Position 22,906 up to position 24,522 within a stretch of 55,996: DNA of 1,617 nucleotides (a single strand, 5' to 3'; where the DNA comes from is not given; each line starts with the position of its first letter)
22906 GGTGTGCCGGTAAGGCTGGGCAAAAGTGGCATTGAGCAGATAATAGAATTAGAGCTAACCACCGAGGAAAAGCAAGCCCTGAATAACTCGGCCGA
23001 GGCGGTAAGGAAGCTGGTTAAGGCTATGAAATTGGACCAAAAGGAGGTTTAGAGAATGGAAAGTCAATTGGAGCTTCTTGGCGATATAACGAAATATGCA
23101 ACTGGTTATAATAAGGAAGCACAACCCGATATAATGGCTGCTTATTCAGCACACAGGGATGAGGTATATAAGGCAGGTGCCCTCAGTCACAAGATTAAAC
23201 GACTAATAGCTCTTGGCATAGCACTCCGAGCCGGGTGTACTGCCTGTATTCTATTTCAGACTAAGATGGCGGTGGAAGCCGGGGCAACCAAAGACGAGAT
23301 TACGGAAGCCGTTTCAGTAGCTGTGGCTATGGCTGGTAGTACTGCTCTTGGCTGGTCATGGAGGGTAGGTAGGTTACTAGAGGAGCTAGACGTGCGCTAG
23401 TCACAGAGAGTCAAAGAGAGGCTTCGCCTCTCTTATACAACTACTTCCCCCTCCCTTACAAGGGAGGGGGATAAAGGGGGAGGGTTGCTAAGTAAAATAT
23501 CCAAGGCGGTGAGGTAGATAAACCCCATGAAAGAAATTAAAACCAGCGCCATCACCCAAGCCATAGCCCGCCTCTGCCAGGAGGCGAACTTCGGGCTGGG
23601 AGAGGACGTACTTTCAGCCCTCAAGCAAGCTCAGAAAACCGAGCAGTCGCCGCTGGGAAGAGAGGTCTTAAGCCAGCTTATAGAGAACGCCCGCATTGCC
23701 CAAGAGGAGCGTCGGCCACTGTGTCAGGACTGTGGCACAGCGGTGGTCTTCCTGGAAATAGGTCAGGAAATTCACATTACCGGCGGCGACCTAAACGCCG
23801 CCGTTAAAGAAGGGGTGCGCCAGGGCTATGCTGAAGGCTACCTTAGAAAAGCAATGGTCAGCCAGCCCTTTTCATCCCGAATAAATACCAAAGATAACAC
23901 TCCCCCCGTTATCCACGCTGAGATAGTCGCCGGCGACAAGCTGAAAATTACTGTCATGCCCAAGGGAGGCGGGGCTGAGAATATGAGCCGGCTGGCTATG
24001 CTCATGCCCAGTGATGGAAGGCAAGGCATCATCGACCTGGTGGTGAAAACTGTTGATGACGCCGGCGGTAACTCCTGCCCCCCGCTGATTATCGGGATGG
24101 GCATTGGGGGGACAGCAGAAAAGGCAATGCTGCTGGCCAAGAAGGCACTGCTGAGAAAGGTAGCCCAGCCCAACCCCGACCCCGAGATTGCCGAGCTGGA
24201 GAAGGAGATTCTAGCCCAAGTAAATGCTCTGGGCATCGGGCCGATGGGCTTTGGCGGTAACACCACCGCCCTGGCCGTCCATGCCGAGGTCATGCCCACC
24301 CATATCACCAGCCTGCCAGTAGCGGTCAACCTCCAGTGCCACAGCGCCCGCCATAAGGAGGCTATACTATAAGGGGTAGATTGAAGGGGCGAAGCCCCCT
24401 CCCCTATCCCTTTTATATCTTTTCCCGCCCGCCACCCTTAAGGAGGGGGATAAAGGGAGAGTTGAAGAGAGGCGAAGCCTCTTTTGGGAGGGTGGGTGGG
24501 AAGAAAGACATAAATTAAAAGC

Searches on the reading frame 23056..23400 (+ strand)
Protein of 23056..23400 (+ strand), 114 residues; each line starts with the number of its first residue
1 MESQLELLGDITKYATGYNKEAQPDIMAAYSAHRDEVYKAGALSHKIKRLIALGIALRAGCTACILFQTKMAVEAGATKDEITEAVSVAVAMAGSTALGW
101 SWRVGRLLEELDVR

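Call 8: search_protein_families(library=ncbifam, proteins=[window:23056-23400:+])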
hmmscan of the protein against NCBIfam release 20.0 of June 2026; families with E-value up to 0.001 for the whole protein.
window:23056-23400:+ (114 aa): 5 families
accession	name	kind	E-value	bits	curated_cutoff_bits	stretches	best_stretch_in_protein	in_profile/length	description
TIGR04169.1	perox_w_seleSAM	hypoth_equivalog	2.9e-14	53.1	120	1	11-111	9-107/109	arsenosugar biosynthesis-associated peroxidase-like protein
NF041537.1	ArsM_AhpD_UU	exception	4.3e-14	52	510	1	21-93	259-331/345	arsenite methyltransferase/AhpD domain selenoprotein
NF045649.1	2X_seleno_MduS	exception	1.7e-11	43.7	380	1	25-92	233-300/338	methyltransferase domain-containing selenoprotein MduS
NF041047.1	GSU3128_fam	equivalog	7.2e-07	29.2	110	1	42-92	16-66/84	GSU3128 family (seleno)protein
TIGR00778.1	ahpD_dom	domain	1.2e-06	27.9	27.8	1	41-89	1-49/51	alkylhydroperoxidase AhpD family core domain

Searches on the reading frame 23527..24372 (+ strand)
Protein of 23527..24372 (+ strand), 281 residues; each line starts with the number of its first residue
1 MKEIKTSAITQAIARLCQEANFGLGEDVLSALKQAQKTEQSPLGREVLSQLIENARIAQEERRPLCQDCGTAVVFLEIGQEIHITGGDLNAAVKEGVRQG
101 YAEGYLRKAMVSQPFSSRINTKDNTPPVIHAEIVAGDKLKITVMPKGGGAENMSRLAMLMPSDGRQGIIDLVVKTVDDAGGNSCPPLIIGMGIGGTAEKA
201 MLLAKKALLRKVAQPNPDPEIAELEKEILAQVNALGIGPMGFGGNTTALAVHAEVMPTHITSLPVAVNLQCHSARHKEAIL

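Call 9: search_protein_families(library=ncbifam, proteins=[window:23527-24372:+])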
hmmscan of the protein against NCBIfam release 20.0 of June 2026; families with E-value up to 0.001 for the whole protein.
window:23527-24372:+ (281 aa): 6 families
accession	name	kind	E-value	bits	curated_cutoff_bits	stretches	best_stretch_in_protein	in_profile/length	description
NF004885.0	PRK06246.1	equivalog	3.3e-123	410.4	276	1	1-280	1-278/279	fumarate hydratase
TIGR00722.1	ttdA_fumA_fumB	subfamily_domain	7.4e-97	323.8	100.65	1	9-280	1-272/273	hydrolyase, tartrate alpha subunit/fumarate domain protein, Fe-S type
NF006084.0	PRK08230.1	equivalog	3.5e-54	183.9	365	1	3-277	8-283/303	L(+)-tartrate dehydratase subunit alpha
NF011919.0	PRK15390.1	equivalog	4.3e-23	81.4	1105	1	41-277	80-324/548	class I fumarate hydratase FumA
NF011920.0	PRK15391.1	subfamily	1.4e-22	79.7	1094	1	39-277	78-324/548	class I fumarate hydratase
NF011921.0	PRK15392.1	equivalog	1e-21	77.1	1060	1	8-277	45-323/550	class I fumarate hydratase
